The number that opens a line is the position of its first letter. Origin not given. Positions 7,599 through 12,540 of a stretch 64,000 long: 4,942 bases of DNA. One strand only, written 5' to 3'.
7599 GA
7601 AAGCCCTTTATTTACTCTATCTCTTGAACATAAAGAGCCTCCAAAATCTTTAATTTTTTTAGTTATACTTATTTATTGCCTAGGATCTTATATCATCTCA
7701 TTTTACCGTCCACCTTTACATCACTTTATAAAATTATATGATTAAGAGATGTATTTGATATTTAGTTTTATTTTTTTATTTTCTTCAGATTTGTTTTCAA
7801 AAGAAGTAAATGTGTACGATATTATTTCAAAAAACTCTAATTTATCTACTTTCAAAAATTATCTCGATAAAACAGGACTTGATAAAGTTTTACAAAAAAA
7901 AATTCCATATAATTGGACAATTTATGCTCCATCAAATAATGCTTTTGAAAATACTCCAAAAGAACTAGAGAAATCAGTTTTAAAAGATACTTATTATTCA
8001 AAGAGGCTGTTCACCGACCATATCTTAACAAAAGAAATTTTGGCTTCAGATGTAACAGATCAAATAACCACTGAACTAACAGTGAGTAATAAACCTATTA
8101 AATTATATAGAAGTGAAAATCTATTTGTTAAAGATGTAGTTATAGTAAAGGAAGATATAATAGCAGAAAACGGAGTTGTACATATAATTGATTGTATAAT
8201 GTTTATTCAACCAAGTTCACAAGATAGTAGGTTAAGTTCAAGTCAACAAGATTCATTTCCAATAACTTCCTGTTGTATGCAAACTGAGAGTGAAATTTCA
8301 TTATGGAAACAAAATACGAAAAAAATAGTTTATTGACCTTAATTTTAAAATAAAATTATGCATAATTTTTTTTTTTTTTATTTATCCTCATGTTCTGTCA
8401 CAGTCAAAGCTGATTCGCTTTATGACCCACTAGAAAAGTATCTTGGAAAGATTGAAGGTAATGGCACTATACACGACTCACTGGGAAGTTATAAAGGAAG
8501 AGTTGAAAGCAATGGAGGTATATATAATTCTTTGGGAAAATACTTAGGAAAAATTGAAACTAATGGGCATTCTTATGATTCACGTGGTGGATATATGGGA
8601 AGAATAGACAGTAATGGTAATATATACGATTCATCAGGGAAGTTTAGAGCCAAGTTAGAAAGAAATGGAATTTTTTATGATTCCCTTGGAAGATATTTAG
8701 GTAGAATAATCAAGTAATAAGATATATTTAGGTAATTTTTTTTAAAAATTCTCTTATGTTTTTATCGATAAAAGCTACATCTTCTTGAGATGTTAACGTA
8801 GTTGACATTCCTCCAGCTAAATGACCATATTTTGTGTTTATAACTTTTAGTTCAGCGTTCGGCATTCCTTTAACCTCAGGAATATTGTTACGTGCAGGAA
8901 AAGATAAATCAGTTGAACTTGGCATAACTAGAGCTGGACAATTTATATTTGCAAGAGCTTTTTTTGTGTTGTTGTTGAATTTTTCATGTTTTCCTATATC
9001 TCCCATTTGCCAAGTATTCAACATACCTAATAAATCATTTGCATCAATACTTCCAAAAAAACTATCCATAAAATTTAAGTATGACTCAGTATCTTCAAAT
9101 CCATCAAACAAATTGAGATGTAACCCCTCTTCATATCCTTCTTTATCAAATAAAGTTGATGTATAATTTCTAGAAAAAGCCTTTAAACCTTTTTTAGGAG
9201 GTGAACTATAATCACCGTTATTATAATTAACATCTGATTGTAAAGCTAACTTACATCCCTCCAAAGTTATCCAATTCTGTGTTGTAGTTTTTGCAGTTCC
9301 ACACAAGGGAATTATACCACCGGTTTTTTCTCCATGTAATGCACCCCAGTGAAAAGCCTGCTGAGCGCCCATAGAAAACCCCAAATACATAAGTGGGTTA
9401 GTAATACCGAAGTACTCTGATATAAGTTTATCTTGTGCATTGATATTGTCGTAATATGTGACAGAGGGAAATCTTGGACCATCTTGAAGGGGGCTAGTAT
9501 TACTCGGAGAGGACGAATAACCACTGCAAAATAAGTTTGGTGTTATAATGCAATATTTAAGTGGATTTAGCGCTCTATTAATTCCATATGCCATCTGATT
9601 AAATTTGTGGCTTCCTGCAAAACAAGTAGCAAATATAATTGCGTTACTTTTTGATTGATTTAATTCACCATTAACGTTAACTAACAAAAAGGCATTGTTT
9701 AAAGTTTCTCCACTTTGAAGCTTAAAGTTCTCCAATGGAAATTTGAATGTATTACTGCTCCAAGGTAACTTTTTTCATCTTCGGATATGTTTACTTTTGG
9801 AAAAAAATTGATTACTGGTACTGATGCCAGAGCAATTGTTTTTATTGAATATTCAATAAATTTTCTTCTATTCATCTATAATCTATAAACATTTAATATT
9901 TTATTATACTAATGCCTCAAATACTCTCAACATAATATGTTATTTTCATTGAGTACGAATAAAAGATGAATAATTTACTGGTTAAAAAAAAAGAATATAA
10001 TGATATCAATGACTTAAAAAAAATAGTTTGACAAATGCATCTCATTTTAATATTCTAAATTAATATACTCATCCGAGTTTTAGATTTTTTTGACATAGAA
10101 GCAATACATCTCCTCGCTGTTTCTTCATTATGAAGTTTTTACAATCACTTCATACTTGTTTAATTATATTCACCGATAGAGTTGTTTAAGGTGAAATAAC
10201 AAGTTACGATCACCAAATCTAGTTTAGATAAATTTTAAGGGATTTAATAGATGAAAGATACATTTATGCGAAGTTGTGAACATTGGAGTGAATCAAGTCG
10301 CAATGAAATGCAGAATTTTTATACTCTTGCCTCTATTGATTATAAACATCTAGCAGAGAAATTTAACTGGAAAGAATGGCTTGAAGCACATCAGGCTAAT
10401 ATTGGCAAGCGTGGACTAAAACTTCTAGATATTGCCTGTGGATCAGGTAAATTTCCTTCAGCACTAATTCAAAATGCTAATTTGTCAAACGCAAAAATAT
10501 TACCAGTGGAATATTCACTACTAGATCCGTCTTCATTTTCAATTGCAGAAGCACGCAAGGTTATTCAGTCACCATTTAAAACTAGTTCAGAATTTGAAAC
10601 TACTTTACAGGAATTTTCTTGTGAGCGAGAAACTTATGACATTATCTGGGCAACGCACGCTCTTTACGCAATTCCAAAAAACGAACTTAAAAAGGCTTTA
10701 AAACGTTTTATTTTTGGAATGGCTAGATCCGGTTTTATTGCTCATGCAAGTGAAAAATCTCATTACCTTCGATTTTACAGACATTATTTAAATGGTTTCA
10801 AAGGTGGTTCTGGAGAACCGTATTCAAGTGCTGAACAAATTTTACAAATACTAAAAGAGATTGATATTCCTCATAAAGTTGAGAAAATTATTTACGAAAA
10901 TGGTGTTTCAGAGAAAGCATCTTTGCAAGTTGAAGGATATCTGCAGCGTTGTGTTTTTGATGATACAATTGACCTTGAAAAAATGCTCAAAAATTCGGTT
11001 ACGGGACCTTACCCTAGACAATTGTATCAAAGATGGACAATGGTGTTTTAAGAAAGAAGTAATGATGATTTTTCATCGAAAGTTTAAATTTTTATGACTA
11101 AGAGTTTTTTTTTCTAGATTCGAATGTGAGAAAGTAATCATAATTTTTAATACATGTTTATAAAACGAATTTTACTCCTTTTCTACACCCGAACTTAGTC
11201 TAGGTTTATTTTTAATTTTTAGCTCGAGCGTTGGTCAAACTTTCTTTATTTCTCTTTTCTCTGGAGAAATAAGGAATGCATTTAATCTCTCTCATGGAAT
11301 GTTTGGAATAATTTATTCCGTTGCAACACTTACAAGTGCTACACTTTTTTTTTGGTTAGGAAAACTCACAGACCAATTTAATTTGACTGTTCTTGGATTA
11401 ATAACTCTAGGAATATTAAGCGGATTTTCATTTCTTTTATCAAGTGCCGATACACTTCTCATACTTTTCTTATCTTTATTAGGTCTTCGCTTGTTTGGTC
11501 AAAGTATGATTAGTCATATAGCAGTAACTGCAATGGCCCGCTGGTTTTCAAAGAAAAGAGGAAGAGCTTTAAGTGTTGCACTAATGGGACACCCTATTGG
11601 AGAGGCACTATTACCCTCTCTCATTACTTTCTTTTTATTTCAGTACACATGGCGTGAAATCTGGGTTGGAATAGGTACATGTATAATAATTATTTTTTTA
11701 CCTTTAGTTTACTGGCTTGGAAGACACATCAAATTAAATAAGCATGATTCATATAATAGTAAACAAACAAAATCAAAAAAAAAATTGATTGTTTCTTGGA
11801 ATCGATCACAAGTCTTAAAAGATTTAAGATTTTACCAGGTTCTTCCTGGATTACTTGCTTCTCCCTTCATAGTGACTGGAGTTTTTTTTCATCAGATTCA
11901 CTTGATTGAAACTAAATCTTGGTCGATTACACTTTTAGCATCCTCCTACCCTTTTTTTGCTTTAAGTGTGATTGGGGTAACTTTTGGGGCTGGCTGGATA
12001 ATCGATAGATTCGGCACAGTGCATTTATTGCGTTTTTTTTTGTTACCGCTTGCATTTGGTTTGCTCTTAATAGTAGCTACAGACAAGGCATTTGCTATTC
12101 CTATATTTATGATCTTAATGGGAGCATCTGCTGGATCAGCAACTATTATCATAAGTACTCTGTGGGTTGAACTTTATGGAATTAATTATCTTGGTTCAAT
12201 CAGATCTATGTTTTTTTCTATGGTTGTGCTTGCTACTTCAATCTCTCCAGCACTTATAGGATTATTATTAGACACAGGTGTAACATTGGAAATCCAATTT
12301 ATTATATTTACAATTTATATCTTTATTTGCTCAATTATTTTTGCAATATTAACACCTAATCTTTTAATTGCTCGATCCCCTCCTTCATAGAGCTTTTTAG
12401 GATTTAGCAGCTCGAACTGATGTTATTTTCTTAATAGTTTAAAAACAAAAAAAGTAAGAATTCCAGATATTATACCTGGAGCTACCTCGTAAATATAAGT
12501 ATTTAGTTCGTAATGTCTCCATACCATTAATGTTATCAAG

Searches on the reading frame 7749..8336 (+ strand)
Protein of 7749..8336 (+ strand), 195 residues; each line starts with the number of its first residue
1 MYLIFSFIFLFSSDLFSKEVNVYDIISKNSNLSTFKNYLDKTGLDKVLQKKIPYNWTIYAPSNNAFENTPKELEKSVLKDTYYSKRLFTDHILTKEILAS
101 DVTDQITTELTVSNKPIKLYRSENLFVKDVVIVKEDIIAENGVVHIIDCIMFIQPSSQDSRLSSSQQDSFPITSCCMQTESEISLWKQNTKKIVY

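Call 13: search_protein_families(library=pfam, proteins=[window:7749-8336:+])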
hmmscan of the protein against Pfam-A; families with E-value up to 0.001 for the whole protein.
window:7749-8336:+ (195 aa): 1 family
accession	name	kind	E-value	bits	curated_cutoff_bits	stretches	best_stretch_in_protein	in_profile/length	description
PF02469.27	Fasciclin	-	4.8e-22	78.9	22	1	31-151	2-121/123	Fasciclin domain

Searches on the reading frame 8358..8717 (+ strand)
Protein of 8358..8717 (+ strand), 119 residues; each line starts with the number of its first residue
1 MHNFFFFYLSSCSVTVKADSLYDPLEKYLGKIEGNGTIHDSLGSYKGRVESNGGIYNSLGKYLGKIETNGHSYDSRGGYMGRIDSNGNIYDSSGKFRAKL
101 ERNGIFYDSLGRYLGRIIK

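Call 13: search_protein_families(library=pfam, proteins=[window:8358-8717:+])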
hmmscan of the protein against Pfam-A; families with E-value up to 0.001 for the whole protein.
window:8358-8717:+ (119 aa): 3 families
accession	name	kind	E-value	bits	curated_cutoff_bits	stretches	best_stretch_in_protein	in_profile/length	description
PF21785.3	Bflower_2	-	6.6e-16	58.6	38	2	16-94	15-90/112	5-fold beta-flower protein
PF12396.14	DUF3659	-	3.7e-05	23.9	24.8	0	53-96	12-51/61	Protein of unknown function (DUF3659)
PF21784.3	Bflower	-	0.00017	22.4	25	0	73-118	4-48/116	4-fold beta flower protein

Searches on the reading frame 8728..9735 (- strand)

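Call 13: search_protein_families(library=pfam, proteins=[window:8728-9735:-])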
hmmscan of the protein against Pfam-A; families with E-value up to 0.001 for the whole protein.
window:8728-9735:- (335 aa): 1 family
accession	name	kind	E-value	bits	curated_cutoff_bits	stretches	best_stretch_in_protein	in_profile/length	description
PF00561.26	Abhydrolase_1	-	9.4e-10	39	25.8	1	32-293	2-227/245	alpha/beta hydrolase fold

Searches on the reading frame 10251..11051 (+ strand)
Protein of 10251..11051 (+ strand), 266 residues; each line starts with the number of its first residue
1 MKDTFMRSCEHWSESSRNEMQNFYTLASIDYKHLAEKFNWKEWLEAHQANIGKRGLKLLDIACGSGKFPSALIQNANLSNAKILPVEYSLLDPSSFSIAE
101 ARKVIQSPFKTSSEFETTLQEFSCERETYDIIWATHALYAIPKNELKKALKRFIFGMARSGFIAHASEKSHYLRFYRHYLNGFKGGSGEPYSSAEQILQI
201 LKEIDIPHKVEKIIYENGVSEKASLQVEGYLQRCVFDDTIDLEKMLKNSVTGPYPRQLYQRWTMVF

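Call 13: search_protein_families(library=pfam, proteins=[window:10251-11051:+])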
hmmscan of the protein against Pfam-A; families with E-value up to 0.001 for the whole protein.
window:10251-11051:+ (266 aa): 5 families
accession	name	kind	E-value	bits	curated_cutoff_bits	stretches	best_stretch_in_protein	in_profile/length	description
PF13489.12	Methyltransf_23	-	1.6e-06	28.3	27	1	50-161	18-112/164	Methyltransferase domain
PF05891.18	Methyltransf_PK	-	1.7e-06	28.2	27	1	55-164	56-158/218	AdoMet dependent proline di-methyltransferase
PF08242.18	Methyltransf_12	-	2.1e-06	28.8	30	1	59-153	1-88/98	Methyltransferase domain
PF13649.12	Methyltransf_25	-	4.7e-06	27.7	27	1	59-153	2-89/97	Methyltransferase domain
PF13847.12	Methyltransf_31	-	3.3e-05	24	27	1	54-145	3-91/145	Methyltransferase domain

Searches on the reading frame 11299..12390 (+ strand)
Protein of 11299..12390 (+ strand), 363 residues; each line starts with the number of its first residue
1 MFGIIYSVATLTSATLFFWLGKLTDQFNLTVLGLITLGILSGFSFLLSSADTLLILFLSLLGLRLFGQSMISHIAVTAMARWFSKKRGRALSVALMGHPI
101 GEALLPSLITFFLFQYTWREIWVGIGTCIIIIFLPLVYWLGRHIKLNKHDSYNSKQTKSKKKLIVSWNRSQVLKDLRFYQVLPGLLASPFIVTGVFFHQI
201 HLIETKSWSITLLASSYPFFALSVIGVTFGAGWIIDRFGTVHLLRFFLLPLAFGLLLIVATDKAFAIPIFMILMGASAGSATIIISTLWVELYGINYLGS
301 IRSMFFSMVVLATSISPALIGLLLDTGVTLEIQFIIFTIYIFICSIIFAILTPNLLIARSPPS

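Call 13: search_protein_families(library=pfam, proteins=[window:11299-12390:+])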
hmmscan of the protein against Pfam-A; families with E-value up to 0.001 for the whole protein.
window:11299-12390:+ (363 aa): 1 family
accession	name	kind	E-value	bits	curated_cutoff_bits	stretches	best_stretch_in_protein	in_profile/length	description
PF07690.21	MFS_1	-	5.9e-28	98.2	33.4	2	2-317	34-347/347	Major Facilitator Superfamily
